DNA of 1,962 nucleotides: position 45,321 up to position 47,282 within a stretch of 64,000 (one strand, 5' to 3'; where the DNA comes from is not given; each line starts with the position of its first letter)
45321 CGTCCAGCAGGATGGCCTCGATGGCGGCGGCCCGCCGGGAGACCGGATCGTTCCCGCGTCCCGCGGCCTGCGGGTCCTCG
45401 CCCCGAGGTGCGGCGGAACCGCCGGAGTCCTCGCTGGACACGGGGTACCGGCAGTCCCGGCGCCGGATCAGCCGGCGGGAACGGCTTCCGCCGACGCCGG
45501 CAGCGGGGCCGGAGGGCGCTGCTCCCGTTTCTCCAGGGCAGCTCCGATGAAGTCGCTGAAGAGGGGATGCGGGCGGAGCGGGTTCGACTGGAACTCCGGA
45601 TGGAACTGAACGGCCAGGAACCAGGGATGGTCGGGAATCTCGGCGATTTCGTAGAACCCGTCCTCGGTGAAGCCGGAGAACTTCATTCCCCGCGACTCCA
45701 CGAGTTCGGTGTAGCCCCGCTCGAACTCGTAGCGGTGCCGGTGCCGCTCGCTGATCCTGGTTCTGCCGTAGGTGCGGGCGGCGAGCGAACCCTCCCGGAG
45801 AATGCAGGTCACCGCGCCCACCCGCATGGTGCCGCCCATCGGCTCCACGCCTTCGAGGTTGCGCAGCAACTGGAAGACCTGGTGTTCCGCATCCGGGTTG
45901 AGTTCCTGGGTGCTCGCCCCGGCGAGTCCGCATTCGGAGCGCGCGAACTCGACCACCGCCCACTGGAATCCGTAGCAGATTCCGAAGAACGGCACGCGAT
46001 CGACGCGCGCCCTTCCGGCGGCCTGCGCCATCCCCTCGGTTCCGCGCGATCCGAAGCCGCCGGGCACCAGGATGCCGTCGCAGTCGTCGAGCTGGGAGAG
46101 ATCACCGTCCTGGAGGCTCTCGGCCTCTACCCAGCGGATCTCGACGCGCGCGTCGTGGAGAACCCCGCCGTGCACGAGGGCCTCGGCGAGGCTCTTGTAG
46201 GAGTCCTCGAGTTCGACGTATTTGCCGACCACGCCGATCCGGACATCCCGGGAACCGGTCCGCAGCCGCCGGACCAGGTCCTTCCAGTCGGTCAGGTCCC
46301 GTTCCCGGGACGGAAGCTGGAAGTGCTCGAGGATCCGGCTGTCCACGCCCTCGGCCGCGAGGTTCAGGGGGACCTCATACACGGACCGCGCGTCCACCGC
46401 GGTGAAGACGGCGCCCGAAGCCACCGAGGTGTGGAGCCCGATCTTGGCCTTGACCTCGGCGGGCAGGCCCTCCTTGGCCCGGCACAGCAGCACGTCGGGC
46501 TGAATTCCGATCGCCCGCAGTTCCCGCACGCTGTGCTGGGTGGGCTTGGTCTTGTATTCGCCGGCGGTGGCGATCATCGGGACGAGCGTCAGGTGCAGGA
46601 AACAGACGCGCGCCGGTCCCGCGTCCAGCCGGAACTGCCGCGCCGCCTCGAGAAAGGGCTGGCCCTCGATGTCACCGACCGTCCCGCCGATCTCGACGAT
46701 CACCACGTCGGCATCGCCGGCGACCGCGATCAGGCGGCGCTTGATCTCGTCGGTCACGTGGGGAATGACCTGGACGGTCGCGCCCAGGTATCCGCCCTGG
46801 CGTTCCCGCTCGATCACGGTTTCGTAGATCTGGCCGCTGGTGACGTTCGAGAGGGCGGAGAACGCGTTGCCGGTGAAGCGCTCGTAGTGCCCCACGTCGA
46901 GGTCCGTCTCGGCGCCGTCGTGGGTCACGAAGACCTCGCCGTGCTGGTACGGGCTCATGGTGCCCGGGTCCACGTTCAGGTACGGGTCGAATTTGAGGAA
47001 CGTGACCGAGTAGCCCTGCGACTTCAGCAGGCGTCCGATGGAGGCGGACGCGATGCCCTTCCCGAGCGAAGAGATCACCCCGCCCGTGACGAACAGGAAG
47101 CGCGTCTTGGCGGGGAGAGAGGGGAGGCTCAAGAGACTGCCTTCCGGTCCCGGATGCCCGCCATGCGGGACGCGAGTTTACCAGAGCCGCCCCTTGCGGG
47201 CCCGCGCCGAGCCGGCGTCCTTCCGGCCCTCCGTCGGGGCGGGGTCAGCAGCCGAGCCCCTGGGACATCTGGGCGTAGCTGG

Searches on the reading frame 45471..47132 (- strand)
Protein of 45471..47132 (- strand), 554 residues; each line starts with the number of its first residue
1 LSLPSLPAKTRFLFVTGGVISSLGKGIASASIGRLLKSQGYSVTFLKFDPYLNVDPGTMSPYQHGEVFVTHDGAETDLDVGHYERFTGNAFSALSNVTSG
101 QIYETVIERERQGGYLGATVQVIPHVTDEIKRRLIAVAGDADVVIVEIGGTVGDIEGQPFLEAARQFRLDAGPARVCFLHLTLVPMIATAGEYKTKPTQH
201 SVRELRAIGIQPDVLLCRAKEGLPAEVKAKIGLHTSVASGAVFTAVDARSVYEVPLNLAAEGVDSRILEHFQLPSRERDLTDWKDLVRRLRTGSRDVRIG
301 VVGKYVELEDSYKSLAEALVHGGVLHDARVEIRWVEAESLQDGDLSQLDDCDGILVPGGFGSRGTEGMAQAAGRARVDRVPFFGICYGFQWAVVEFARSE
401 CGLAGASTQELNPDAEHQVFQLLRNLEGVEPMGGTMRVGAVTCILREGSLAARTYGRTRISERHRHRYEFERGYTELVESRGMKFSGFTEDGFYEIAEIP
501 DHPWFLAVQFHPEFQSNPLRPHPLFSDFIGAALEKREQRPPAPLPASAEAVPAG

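Call 8: search_protein_families(library=pfam, proteins=[window:45471-47132:-], max_evalue=0.01)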
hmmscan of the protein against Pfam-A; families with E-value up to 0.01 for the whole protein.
window:45471-47132:- (554 aa): 3 families
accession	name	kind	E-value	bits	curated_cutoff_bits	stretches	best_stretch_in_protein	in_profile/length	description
PF06418.20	CTP_synth_N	-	6.7e-118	393.3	26.1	1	11-273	1-265/265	CTP synthase N-terminus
PF00117.34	GATase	-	2.1e-33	116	22.8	1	309-529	3-188/190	Glutamine amidotransferase class-I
PF07722.19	Peptidase_C26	-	5.8e-06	26.7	20.5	1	378-513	104-219/219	Peptidase C26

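Call 9: search_protein_families(library=ncbifam, proteins=[window:45471-47132:-], max_evalue=0.01)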
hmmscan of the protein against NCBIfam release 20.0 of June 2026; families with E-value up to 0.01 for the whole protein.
window:45471-47132:- (554 aa): 8 families
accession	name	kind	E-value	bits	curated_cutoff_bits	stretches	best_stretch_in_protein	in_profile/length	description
NF003792.0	PRK05380.1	equivalog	5.9e-232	771.1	308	1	9-538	2-532/534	CTP synthase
TIGR00337.1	PyrG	equivalog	2.8e-218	725.8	462.75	1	10-531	3-526/526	glutamine hydrolyzing CTP synthase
NF004836.1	PRK06186.1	equivalog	3.6e-42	144.1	260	1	297-532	1-227/228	CTP synthase C-terminal region-related (seleno)protein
NF008471.0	PRK11366.1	equivalog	0.0001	21.8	266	1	482-534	193-246/254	gamma-glutamyl-gamma-aminobutyrate hydrolase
TIGR00888.1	guaA_Nterm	equivalog_domain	0.00036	20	172.15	1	347-395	36-86/188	glutamine-hydrolyzing GMP synthase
NF006562.0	PRK09065.1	equivalog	0.0012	18.4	205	0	342-390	48-101/242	glutamine amidotransferase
TIGR01368.1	CPSaseIIsmall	equivalog_domain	0.0014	17.7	307.35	0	505-530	332-357/361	glutamine-hydrolyzing carbamoyl-phosphate synthase small subunit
NF010471.0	PRK13896.1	equivalog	0.007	15.4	693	0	347-388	271-317/433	cobyrinic acid a,c-diamide synthase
